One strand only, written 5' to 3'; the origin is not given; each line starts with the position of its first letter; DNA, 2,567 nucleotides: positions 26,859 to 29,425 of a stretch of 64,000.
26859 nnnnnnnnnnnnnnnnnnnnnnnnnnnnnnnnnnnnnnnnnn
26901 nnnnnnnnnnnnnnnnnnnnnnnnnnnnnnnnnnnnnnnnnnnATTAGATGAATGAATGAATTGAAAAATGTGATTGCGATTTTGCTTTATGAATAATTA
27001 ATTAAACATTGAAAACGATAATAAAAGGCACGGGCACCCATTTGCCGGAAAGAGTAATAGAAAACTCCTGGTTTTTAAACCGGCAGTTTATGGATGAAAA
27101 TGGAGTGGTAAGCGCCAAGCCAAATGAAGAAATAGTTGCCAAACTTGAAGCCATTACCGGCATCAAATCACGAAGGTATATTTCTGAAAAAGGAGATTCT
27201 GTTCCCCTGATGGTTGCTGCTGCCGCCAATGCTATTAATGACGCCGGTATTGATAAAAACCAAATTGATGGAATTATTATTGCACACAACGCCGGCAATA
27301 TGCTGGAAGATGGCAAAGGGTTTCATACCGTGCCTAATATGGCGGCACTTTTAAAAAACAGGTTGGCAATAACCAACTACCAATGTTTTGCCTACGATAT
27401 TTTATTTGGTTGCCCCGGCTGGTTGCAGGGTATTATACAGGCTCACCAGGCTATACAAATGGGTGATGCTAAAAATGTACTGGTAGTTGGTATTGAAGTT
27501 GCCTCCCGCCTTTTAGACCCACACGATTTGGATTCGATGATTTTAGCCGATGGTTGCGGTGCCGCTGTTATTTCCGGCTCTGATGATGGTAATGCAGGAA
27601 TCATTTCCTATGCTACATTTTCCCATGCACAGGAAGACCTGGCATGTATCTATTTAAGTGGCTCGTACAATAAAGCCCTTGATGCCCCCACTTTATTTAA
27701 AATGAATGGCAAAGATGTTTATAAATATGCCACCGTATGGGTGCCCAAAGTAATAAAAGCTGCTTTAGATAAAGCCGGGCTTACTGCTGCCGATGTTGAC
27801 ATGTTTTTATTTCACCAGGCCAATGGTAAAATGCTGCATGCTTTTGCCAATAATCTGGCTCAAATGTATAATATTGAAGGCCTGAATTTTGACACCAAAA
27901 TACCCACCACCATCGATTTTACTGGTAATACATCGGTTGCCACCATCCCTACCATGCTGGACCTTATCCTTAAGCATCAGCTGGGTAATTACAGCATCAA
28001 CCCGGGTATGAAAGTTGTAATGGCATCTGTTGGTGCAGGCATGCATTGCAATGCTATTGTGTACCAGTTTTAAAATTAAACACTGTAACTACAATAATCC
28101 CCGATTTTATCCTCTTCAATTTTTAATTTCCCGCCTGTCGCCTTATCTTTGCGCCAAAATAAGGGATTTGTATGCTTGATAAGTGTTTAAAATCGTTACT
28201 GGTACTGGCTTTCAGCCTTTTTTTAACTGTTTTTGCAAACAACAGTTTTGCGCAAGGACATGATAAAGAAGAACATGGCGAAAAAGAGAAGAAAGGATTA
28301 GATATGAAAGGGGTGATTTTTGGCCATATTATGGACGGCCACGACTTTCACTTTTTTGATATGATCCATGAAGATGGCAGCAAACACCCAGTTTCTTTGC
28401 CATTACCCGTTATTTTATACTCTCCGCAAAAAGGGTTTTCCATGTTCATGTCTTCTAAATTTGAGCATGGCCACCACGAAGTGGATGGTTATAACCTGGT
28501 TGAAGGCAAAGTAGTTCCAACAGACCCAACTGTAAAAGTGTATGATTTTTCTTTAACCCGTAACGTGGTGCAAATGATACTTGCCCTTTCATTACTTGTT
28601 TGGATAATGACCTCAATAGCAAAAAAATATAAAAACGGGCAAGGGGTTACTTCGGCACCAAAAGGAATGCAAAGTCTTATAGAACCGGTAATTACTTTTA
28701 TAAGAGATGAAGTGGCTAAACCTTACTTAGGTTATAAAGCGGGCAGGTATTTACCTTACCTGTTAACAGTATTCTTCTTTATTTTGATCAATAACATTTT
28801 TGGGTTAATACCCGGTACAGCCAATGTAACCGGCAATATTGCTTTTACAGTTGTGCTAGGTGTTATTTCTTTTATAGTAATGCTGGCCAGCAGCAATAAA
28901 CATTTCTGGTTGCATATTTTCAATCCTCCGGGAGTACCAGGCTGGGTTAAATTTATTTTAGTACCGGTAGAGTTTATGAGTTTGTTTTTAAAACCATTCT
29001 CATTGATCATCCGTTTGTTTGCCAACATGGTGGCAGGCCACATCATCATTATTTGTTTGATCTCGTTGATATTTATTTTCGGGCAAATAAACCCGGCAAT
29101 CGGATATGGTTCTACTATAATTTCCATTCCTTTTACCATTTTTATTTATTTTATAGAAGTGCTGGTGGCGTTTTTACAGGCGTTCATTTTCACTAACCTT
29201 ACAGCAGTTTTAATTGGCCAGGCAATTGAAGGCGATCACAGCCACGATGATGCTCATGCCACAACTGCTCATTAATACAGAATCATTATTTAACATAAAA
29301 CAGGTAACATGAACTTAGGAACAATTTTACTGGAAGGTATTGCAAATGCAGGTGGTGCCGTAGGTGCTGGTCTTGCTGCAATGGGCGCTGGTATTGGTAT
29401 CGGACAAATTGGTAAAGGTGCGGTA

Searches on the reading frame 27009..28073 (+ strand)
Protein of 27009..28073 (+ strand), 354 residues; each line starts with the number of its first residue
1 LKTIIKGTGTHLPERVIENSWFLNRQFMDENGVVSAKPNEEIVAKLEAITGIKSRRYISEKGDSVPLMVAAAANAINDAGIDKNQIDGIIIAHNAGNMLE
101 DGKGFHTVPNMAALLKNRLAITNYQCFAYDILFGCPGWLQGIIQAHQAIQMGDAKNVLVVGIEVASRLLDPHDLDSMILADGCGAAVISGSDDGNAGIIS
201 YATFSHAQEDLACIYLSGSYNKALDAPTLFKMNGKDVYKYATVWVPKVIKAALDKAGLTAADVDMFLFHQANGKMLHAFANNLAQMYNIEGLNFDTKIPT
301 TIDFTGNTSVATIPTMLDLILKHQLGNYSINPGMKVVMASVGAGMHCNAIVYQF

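Call 43: search_protein_families(library=pfam, proteins=[window:27009-28073:+], max_evalue=0.001)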
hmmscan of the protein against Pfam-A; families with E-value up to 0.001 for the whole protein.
window:27009-28073:+ (354 aa): 3 families
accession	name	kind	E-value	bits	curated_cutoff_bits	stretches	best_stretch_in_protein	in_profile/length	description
PF08541.16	ACP_syn_III_C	-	2.4e-17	63.3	26.6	1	253-353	1-89/90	3-Oxoacyl-[acyl-carrier-protein (ACP)] synthase III C terminal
PF08545.16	ACP_syn_III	-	1.1e-16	60.8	24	1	129-205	1-78/80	3-Oxoacyl-[acyl-carrier-protein (ACP)] synthase III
PF00108.29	Thiolase_N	-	9e-08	32.2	26.4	1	65-167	24-117/260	Thiolase, N-terminal domain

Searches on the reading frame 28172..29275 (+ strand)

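Call 43: search_protein_families(library=pfam, proteins=[window:28172-29275:+], max_evalue=0.001)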
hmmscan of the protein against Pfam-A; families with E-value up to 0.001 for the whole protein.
window:28172-29275:+ (367 aa): 1 family
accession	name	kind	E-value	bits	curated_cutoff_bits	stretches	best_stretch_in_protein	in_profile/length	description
PF00119.25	ATP-synt_A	-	2.1e-53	181.8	33.9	1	135-348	4-216/217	ATP synthase A chain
